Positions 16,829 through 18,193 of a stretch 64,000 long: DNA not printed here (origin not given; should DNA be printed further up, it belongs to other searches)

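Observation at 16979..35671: The gene set suggests 4-hydroxyacyl-CoA catabolism by two mechanistically different routes in one regulon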

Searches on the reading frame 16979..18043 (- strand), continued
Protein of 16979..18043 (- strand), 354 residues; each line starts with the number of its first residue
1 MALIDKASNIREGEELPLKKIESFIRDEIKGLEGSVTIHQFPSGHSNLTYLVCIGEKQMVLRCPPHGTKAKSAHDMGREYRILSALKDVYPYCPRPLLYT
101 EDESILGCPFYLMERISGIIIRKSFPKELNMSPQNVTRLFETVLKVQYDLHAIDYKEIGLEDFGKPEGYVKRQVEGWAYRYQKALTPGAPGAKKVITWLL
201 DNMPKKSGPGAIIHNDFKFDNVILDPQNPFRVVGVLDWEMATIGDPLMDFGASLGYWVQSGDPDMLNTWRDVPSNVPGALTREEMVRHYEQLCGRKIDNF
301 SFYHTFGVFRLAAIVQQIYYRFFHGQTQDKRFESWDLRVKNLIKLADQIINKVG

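Call 36: find_encoding_contigs(protein=P0002, flank=10000, max_places=3)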
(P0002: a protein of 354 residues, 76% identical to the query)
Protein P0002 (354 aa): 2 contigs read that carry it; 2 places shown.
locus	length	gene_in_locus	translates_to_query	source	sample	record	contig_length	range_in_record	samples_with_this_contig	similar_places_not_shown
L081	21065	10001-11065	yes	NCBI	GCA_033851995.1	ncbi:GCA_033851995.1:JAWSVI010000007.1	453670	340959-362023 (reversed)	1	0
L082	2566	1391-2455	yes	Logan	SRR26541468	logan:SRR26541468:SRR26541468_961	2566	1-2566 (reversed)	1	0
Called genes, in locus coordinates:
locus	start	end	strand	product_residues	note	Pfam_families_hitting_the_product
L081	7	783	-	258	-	PF01012:ETF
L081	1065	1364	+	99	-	PF03992:ABM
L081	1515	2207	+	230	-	PF00440:TetR_N, PF17932:TetR_C_24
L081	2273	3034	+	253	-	PF23441:SDR, PF00106:adh_short, PF08659:KR, PF13561:adh_short_C2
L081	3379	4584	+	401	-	PF00108:Thiolase_N, PF02803:Thiolase_C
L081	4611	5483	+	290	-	PF02737:3HCDH_N, PF03446:NAD_binding_2 (weak), PF00725:3HCDH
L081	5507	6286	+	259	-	PF00378:ECH_1, PF16113:ECH_2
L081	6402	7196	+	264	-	PF00440:TetR_N, PF17932:TetR_C_24 (weak)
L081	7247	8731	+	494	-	PF11794:HpaB_N, PF03241:HpaB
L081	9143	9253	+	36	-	-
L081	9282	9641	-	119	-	-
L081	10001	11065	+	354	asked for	PF01636:APH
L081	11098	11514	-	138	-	-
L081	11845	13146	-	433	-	PF02775:TPP_enzyme_C, PF01558:POR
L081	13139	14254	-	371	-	PF01855:POR_N, PF02780:Transketolase_C (weak), PF17147:PFOR_II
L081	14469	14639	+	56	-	-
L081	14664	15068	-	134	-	PF02566:OsmC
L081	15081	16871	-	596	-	-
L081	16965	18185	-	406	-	PF07228:SpoIIE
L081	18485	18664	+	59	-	-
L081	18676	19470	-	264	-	PF00497:SBP_bac_3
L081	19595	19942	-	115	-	PF05437:AzlD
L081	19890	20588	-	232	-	PF03591:AzlC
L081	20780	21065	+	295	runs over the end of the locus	PF00892:EamA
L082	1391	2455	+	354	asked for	PF01636:APH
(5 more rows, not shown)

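Call 51: search_solved_structures(query=window:16979-18043:-, max_evalue=1e-40, show_alignments=4)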
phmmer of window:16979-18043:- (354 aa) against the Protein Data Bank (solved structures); distinct sequences matched with E-value up to 1e-40: 4.
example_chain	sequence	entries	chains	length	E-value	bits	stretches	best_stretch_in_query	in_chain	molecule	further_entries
9o56_A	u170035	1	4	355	8.9e-98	330.8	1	9-347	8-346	Aminoglycoside phosphotransferase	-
3dxp_A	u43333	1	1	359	3e-51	177.7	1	15-328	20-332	putative acyl-CoA dehydrogenase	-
8v3v_A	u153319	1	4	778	2e-49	171.7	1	16-328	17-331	Acyl-Coenzyme A dehydrogenase family, member 11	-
8v3u_A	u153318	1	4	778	2.6e-48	168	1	16-328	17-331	Acyl-Coenzyme A dehydrogenase family, member 11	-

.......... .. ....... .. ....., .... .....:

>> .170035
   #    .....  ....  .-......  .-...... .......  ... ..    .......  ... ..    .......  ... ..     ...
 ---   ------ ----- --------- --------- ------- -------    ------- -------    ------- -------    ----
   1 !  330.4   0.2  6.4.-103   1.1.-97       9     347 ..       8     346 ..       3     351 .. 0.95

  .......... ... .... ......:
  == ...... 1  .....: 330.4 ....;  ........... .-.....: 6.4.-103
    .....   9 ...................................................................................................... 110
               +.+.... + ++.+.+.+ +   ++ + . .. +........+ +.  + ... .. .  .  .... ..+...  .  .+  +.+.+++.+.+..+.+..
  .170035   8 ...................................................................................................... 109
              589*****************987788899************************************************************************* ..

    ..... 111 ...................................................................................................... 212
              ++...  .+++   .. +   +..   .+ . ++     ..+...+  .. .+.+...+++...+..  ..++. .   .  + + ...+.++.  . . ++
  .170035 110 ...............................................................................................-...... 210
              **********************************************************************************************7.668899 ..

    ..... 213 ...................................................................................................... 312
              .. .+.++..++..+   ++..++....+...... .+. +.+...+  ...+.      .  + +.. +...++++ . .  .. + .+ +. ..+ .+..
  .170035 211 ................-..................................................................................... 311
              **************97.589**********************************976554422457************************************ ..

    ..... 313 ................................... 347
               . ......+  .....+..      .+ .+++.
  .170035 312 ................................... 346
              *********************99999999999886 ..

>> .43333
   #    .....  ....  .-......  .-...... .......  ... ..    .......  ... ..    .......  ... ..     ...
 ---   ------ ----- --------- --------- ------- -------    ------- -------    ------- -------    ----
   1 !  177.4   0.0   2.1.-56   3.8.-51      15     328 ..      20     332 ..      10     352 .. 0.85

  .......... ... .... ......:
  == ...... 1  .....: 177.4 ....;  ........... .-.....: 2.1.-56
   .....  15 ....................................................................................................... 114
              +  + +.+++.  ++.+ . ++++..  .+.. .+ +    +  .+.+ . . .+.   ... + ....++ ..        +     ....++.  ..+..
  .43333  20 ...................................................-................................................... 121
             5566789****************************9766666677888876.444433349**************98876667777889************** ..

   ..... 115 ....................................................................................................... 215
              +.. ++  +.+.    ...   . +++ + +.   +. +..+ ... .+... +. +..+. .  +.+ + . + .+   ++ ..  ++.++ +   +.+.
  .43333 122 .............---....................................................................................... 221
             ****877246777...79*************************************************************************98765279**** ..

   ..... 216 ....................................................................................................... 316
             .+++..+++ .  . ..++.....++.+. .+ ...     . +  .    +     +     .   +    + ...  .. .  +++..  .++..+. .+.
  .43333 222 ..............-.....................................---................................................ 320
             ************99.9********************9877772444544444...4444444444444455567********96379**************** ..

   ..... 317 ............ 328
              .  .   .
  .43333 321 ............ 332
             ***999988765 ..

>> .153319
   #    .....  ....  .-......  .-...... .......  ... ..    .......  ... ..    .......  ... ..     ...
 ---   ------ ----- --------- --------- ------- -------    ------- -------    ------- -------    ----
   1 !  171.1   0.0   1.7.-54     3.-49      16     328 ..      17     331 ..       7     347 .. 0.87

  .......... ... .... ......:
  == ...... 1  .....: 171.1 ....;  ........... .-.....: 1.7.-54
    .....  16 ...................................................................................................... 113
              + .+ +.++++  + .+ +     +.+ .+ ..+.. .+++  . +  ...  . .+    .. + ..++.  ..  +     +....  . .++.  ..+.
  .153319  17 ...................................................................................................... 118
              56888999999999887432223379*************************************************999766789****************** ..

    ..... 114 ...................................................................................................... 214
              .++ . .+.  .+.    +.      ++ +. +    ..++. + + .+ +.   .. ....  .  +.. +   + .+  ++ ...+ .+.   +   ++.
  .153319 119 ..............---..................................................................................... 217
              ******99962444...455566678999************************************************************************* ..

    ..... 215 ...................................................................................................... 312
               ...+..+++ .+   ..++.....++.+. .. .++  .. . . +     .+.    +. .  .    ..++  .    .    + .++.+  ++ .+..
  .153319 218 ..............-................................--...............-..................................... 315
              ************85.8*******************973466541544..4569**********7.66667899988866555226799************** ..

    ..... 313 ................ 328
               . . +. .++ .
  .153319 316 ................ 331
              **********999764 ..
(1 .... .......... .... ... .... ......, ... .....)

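Call 57: list_cluster_members(proteins=[P0001, P0121, P0002, P0122])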
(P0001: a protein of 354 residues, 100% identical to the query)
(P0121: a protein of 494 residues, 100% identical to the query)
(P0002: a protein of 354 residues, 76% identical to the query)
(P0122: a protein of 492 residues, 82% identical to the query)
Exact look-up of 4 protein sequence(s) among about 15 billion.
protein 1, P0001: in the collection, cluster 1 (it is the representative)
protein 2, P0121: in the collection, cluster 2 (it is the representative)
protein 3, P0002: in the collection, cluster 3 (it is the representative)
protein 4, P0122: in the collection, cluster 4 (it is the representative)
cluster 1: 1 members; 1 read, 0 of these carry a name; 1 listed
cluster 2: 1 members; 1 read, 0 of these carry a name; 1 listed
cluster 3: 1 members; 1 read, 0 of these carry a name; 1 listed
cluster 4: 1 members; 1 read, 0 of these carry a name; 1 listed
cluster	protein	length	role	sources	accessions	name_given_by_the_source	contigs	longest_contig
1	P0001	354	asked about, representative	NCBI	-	-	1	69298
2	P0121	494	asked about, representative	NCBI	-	-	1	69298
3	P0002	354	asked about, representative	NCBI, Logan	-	-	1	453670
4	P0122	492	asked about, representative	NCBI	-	-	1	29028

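Call 58: find_encoding_contigs(protein=P0006, flank=10000, max_places=1)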
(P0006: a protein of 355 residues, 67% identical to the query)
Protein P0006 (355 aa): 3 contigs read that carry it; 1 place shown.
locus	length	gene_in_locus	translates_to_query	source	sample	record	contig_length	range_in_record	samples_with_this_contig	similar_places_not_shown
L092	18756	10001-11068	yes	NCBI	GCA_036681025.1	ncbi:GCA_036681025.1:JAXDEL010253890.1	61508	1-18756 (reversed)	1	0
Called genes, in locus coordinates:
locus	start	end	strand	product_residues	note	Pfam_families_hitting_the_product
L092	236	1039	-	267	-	PF00282:Pyridoxal_deC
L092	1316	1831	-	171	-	PF12641:Flavodoxin_3, PF12724:Flavodoxin_5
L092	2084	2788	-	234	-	PF00027:cNMP_binding, PF13545:HTH_Crp_2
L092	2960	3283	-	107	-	PF13193:AMP-binding_C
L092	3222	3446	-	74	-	PF00501:AMP-binding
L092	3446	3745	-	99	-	-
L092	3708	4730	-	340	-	PF01012:ETF, PF00766:ETF_alpha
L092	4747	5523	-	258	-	PF01012:ETF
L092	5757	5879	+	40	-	-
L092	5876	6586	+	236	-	PF00300:His_Phos_1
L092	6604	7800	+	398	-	PF02771:Acyl-CoA_dh_N, PF02770:Acyl-CoA_dh_M, PF00441:Acyl-CoA_dh_1, PF08028:Acyl-CoA_dh_2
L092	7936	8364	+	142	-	PF02737:3HCDH_N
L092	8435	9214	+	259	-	PF00378:ECH_1, PF16113:ECH_2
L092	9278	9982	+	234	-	PF00440:TetR_N, PF17932:TetR_C_24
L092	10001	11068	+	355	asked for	PF01636:APH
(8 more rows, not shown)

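Call 59: find_encoding_contigs(protein=P0004, flank=10000, max_places=1)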
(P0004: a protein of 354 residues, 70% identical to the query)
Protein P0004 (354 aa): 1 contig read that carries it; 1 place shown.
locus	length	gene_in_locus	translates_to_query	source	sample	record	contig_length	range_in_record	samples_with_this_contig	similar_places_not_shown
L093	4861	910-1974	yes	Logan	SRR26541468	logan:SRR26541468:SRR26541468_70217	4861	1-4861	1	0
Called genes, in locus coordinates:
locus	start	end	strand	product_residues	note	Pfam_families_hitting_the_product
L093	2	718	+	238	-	?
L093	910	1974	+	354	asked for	PF01636:APH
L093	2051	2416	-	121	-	-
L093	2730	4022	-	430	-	PF02775:TPP_enzyme_C, PF01558:POR (weak)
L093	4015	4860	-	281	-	?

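Call 76: find_encoding_contigs(protein=P0001, flank=1000, max_places=1)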
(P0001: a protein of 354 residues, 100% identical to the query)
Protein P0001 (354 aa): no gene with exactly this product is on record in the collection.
